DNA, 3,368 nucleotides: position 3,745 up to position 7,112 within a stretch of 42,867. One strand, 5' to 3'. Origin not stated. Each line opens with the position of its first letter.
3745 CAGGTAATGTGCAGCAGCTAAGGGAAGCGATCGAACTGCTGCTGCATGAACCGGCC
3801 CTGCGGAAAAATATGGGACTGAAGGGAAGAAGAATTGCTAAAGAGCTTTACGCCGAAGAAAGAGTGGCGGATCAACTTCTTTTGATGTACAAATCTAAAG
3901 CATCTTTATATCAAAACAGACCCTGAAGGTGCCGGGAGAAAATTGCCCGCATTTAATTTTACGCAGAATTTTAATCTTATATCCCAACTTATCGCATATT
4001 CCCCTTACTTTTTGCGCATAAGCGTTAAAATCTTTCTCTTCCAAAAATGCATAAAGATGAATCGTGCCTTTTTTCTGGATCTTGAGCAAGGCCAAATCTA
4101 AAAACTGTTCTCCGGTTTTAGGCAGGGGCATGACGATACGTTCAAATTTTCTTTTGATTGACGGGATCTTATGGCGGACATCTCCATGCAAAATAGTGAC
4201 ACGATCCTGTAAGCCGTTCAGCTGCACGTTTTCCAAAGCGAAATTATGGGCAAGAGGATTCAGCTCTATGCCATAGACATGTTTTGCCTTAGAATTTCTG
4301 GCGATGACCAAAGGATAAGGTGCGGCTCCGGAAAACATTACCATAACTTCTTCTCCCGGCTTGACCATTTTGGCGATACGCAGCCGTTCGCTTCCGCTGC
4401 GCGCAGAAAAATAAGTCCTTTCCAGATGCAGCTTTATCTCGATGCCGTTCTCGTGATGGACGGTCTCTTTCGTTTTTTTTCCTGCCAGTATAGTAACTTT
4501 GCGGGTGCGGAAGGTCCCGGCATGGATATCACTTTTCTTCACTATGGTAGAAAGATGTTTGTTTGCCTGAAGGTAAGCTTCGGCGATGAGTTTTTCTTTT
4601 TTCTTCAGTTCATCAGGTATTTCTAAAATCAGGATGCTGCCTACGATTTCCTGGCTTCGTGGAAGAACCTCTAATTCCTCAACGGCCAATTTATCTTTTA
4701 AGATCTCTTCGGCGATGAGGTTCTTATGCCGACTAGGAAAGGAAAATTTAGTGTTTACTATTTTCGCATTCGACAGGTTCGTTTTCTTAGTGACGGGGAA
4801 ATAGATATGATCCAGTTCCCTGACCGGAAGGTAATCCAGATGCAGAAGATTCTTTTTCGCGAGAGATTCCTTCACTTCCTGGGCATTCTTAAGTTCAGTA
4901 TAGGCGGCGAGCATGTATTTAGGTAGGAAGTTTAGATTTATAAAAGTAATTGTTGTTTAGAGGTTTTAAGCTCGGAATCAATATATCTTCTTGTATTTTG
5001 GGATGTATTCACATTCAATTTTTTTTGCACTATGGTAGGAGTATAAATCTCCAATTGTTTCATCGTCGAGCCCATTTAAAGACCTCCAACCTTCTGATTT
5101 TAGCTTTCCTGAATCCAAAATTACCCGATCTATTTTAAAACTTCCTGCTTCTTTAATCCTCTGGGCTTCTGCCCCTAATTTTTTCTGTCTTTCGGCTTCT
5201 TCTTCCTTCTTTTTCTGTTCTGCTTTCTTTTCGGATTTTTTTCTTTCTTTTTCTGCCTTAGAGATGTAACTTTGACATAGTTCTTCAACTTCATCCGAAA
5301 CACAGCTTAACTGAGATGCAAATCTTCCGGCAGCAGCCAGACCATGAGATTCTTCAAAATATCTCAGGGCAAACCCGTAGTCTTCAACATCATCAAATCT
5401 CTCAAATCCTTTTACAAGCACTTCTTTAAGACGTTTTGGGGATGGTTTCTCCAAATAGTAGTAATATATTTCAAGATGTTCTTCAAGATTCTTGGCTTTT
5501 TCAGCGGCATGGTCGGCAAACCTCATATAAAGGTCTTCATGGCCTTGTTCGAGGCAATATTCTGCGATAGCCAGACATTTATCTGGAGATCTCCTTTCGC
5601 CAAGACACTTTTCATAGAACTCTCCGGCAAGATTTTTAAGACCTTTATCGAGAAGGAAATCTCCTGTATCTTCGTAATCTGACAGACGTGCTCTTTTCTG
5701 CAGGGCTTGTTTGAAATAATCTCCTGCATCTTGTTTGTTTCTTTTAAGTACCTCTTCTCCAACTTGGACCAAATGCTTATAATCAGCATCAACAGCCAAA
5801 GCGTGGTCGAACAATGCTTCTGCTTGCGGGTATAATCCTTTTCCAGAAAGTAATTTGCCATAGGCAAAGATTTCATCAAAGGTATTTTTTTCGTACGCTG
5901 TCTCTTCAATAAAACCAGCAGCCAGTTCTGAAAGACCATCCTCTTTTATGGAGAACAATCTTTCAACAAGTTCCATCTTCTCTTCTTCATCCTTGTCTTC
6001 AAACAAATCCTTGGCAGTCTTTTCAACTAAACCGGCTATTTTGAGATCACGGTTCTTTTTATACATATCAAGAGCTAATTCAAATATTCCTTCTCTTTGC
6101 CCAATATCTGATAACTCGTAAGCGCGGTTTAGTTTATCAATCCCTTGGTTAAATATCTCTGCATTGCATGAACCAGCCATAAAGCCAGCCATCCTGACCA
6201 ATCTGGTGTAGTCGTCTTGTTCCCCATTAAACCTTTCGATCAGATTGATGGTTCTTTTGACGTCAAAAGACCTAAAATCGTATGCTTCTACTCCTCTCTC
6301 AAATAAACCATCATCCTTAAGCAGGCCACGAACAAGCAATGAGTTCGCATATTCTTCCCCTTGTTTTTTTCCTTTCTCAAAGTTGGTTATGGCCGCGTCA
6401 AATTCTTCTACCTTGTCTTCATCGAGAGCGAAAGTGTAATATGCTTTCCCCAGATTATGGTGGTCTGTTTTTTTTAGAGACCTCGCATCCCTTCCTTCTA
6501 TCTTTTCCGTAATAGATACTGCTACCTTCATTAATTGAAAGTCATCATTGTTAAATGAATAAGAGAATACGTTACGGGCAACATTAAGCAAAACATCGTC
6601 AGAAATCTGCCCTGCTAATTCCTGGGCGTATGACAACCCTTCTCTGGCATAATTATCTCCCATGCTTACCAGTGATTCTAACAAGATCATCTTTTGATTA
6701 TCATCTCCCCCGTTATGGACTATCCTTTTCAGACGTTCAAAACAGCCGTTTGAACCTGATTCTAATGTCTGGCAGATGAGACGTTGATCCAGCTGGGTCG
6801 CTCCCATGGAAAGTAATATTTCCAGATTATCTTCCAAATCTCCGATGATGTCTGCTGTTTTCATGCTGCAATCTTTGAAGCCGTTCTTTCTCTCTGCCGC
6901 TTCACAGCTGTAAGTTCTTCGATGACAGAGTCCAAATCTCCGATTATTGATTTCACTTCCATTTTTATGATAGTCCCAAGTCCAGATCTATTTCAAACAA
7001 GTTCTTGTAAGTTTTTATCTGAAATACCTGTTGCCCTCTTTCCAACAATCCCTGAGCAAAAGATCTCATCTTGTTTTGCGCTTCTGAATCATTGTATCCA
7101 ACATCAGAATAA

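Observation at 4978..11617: Six-gene AbrB / MoxR-like AAA+ / P-Q-rich / HExxH-VWA / 33-aa / helical-repeat operon resembling NTPase-VWA ternary conflict or chaperone systems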

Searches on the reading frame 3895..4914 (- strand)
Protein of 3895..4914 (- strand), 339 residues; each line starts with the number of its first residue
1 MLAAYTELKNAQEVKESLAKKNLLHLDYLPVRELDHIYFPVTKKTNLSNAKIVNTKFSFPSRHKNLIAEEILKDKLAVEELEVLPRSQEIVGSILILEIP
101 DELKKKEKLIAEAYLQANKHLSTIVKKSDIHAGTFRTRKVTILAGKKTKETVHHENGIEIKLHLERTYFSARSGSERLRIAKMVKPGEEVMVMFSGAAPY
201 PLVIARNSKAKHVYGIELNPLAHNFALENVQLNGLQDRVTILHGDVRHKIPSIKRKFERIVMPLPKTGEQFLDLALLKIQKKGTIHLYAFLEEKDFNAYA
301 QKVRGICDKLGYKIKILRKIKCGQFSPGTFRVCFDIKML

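Call 39: find_encoding_contigs(protein=window:3895-4914:-, flank=10000, max_places=8)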
Protein window:3895-4914:- (339 aa): 7 contigs read that carry it; 3 places shown.
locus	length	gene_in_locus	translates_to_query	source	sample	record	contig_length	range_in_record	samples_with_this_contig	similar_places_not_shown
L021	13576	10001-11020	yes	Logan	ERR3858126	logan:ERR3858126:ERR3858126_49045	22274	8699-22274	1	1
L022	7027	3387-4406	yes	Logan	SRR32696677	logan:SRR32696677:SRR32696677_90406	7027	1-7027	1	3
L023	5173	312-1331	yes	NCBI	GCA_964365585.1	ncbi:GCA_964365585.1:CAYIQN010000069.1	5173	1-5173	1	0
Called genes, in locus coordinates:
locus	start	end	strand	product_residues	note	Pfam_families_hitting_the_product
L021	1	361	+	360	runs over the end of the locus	-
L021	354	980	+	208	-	-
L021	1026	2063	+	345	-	PF00752:XPG_N, PF00867:XPG_I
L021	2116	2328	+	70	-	-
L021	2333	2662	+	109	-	-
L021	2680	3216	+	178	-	PF01928:CYTH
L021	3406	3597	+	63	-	-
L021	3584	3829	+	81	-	-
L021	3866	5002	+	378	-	-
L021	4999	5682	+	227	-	-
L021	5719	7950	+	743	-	-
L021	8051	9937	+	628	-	-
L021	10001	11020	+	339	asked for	PF18093:Trm5_N (weak), PF25133:TYW2_N_2, PF02475:TRM5-TYW2_MTfase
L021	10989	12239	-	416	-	PF13439:Glyco_transf_4 (weak), PF00534:Glycos_transf_1, PF13692:Glyco_trans_1_4, PF13524:Glyco_trans_1_2 (weak)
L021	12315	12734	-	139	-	-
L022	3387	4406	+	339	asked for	PF18093:Trm5_N (weak), PF25133:TYW2_N_2, PF02475:TRM5-TYW2_MTfase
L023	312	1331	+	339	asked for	PF18093:Trm5_N (weak), PF25133:TYW2_N_2, PF02475:TRM5-TYW2_MTfase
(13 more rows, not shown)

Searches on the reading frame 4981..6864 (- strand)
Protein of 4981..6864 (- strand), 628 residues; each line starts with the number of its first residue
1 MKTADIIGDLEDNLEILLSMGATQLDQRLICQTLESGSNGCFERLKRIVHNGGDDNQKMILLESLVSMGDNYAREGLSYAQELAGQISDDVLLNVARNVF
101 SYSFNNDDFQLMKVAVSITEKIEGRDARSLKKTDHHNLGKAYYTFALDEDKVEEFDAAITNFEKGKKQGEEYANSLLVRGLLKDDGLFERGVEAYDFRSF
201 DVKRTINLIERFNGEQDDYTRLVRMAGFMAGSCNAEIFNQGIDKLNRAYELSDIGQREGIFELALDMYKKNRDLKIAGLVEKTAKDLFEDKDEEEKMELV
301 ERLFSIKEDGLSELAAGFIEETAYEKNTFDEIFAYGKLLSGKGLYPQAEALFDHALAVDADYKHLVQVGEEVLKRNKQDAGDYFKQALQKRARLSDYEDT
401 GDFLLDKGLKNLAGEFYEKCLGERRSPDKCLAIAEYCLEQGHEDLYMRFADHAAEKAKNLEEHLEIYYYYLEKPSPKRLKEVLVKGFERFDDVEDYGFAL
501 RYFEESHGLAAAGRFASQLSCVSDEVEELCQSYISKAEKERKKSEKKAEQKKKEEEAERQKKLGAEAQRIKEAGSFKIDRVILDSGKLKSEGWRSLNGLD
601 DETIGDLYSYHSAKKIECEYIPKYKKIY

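Call 5: search_protein_families(library=pfam, proteins=[window:4981-6864:-], max_evalue=0.1)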
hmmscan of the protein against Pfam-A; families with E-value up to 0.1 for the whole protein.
window:4981-6864:- (628 aa): 4 families
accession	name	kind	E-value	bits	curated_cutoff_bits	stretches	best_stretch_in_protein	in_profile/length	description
PF13424.12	TPR_12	-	0.0069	17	30.1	0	336-358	10-32/77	Tetratricopeptide repeat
PF13181.12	TPR_8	-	0.04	14.5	25.7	0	401-422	8-29/34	Tetratricopeptide repeat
PF13429.12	TPR_15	-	0.045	13.6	26.2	0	467-551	84-167/280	Tetratricopeptide repeat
PF14630.12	ORC5_C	-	0.067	13.9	28.2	0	536-582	29-73/155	Origin recognition complex (ORC) subunit 5 C-terminus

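Call 9: search_protein_families(library=padloc, proteins=[window:4981-6864:-], max_evalue=0.1)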
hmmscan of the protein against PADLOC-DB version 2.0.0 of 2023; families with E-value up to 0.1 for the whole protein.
window:4981-6864:- (628 aa): 0 families

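Call 10: search_protein_families(library=ncbifam, proteins=[window:4981-6864:-], max_evalue=0.1)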
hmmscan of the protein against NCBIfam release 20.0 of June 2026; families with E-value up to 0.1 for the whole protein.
window:4981-6864:- (628 aa): 1 family
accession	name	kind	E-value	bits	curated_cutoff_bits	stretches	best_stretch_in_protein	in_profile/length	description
TIGR04510.1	mod_pep_cyc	subfamily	0.041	12.4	400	1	332-398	401-469/814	putative peptide modification system cyclase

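Call 11: search_protein_families(library=phrogs, proteins=[window:4981-6864:-], max_evalue=0.1)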
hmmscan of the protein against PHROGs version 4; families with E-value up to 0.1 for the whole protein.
window:4981-6864:- (628 aa): 1 family
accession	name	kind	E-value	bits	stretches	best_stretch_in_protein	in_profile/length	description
phrog_3811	-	unknown function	0.044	14.5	1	405-474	28-96/200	-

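Call 50: search_protein_representatives(protein=window:4981-6864:-)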
Query: 628 residues. Proteins with E-value up to 0.001 (for the whole library): 13; up to 1e-10: 8; up to 1e-30: 5. The best 13 are listed.
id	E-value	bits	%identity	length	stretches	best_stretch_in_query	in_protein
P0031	3.5e-185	633.6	55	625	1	3-573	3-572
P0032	2.7e-92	326.9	94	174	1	188-350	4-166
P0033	2.0e-79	284.4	32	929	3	1-429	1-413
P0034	2.0e-71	258.0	33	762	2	1-373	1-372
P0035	4.3e-42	161.1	35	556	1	172-555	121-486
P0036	1.6e-27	113.0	26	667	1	3-558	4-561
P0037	9.7e-25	103.8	89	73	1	455-511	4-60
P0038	1.6e-17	79.9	28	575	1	317-536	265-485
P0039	6.2e-07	45.0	46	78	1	2-75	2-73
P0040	1.4e-06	43.9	33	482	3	2-84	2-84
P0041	1.1e-05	40.9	29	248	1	361-544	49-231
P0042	1.3e-05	40.7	94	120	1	297-327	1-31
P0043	7.7e-04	34.8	27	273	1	239-374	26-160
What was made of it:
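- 4978..6864 (-): 628-aa protein: N-terminal tag (6808-6852, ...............), TPR-like solenoid, charged helix and a small C-terminal domain. The family has 13 representatives among 1.84 billion (call 50).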

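Call 51: find_encoding_contigs(protein=P0033, flank=10000, max_places=3)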
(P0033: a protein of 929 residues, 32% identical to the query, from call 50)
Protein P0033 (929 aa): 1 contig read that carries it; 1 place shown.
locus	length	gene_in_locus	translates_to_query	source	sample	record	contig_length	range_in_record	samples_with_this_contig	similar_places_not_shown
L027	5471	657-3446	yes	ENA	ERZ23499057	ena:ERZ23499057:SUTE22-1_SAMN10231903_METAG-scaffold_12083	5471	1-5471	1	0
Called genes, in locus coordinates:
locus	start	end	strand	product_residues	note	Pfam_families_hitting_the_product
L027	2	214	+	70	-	?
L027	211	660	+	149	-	-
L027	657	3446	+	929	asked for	-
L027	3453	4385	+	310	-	-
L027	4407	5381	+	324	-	-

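Call 55: find_encoding_contigs(protein=P0034, flank=10000, max_places=3)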
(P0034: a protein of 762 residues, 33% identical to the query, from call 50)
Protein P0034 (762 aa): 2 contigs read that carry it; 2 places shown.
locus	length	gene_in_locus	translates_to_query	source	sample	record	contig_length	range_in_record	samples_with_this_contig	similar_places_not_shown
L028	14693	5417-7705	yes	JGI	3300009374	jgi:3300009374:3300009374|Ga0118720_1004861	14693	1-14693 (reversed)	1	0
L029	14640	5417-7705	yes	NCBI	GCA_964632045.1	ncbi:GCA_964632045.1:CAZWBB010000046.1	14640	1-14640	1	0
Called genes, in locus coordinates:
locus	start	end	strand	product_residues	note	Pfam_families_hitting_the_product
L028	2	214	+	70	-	?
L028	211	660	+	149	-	-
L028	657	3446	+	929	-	-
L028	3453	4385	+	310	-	-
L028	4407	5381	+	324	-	-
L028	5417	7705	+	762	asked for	-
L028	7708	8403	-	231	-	-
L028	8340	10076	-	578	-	PF14716:HHH_8, PF11731:Cdd1 (faint), PF14520:HHH_5 (weak), PF14792:DNA_pol_B_palm, PF14791:DNA_pol_B_thumb, PF02811:PHP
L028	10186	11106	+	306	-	PF01555:N6_N4_Mtase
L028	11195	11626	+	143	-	-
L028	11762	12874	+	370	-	-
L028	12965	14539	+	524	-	-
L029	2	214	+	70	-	?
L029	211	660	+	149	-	-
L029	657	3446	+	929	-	-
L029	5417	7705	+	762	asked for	-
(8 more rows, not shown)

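Call 56: find_encoding_contigs(protein=P0036, flank=10000, max_places=3)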
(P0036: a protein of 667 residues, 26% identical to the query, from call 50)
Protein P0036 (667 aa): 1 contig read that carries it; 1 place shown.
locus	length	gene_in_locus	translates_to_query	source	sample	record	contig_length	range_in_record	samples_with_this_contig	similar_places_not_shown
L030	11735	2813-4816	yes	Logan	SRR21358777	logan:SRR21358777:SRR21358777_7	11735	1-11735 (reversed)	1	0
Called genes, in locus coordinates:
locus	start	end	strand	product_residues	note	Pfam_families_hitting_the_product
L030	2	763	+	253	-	?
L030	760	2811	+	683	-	-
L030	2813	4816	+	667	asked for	-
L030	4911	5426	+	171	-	-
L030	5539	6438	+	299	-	-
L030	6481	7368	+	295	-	-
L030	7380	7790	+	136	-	-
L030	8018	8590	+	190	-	PF00827:Ribosomal_L15e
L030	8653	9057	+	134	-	-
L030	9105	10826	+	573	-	PF04675:DNA_ligase_A_N, PF01068:DNA_ligase_A_M, PF04679:DNA_ligase_A_C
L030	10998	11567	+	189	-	PF00352:TBP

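Call 72: search_solved_structures(query=A7, max_evalue=1)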
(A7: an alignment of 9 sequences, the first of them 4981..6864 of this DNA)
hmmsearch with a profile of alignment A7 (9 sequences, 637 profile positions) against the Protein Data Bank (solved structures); distinct sequences matched with E-value up to 1: 15.
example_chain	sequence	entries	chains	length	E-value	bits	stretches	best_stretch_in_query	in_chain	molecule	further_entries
6xt9_H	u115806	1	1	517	0.00021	23.3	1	296-454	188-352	Tetratricopeptide repeat domain 8 isoform 2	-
6vbu_8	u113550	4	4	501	0.00029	22.8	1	297-454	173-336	Bardet-Biedl syndrome 8 protein | Tetratricopeptide repeat domain 8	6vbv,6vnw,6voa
2q7f_A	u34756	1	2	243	0.0066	18.3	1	346-458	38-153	YrrB protein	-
9dfa_A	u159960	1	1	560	0.025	16.4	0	319-392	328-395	DNA ligase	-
9df9_A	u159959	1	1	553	0.053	15.3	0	329-410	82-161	DNA ligase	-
2cfm_A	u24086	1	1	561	0.078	14.8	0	331-391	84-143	THERMOSTABLE DNA LIGASE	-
6vfj_B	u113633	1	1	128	0.11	14.3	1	335-430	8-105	I53_dn5B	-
6vfi_B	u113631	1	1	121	0.19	13.5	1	335-425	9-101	O43_dn18B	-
8dk1_C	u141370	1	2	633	0.22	13.3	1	452-539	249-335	JetC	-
5hrz_A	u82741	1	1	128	0.29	12.9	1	333-399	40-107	TPR domain protein 1na0C3_3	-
8ur5_A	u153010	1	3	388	0.35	12.6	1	335-430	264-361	Trimer head HA,Hemagglutinin HA1 chain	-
8ur7_A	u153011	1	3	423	0.36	12.6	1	334-430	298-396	Trimer head HA,Hemagglutinin HA1 chain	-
2avp_A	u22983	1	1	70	0.48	12.2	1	334-392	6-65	synthetic consensus TPR protein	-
9ucl_A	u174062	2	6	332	0.88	11.3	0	475-563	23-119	H3-PrAC-5350A,2-dehydro-3-deoxyphosphogluconate aldolase/4-hydroxy-2-oxoglutarate aldolase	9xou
9uaq_A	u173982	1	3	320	0.91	11.3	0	475-563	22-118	H3-PrAC-5350A,2-dehydro-3-deoxyphosphogluconate aldolase/4-hydroxy-2-oxoglutarate aldolase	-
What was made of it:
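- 4978..6864 (-): The profile hits TPR proteins BBS8 (E 2e-4) and YrrB (call 72).
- On TPR repeat proteins: The family profile hits BBS8 at E 2e-4 and YrrB at 6.6e-3 (call 72).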

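Call 73: search_protein_families(library=pfam, alignment_id=A7, max_evalue=0.05)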
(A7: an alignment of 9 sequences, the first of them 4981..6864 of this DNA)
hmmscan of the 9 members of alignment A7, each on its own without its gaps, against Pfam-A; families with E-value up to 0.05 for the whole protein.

A. member 1, window:4981-6864:- (628 aa): 3 families
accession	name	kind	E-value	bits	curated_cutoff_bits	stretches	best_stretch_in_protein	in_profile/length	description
PF13424.12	TPR_12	-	0.0069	17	30.1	0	336-358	10-32/77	Tetratricopeptide repeat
PF13181.12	TPR_8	-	0.04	14.5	25.7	0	401-422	8-29/34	Tetratricopeptide repeat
PF13429.12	TPR_15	-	0.045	13.6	26.2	0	467-551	84-167/280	Tetratricopeptide repeat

B. families by the number of members that match (of 9 scanned): 15 families
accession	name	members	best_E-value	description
PF13424.12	TPR_12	2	9.4e-07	Tetratricopeptide repeat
PF13181.12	TPR_8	2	0.0075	Tetratricopeptide repeat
PF07719.23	TPR_2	1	0.00038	Tetratricopeptide repeat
PF14559.12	TPR_19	1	0.0011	Tetratricopeptide repeat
PF13374.12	TPR_10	1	0.003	Tetratricopeptide repeat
PF13176.12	TPR_7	1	0.0053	Tetratricopeptide repeat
PF18349.7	PAZ_4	1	0.0084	PAZ domain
PF13428.12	TPR_14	1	0.0095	Tetratricopeptide repeat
PF00515.34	TPR_1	1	0.01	Tetratricopeptide repeat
PF13934.12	ELYS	1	0.013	Nuclear pore complex assembly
PF13432.12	TPR_16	1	0.024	Tetratricopeptide repeat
PF03158.18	DUF249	1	0.034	Multigene family 530 protein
PF13414.12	TPR_11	1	0.039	TPR repeat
PF00667.26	FAD_binding_1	1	0.043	FAD binding domain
PF13429.12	TPR_15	1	0.045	Tetratricopeptide repeat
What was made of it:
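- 4978..6864 (-): Pfam TPR_12 reaches E 9e-7 in one member (call 73).
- On TPR repeat proteins: One relative reaches TPR_12 at E 9.4e-7 (call 73).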

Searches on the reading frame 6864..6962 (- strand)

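Call 5: search_protein_families(library=pfam, proteins=[window:6864-6962:-], max_evalue=0.1)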
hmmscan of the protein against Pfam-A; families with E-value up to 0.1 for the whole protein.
window:6864-6962:- (33 aa): 0 families

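Call 9: search_protein_families(library=padloc, proteins=[window:6864-6962:-], max_evalue=0.1)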
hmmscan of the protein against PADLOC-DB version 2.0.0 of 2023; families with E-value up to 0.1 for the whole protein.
window:6864-6962:- (33 aa): 0 families

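Call 10: search_protein_families(library=ncbifam, proteins=[window:6864-6962:-], max_evalue=0.1)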
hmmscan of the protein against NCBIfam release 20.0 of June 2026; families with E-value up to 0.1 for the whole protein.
window:6864-6962:- (33 aa): 1 family
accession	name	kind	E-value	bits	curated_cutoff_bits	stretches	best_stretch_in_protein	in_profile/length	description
TIGR01378.1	thi_PPkinase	equivalog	0.079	12.4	76.4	1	3-24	41-62/206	thiamine diphosphokinase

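Call 11: search_protein_families(library=phrogs, proteins=[window:6864-6962:-], max_evalue=0.1)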
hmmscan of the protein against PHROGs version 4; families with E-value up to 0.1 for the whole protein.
window:6864-6962:- (33 aa): 0 families
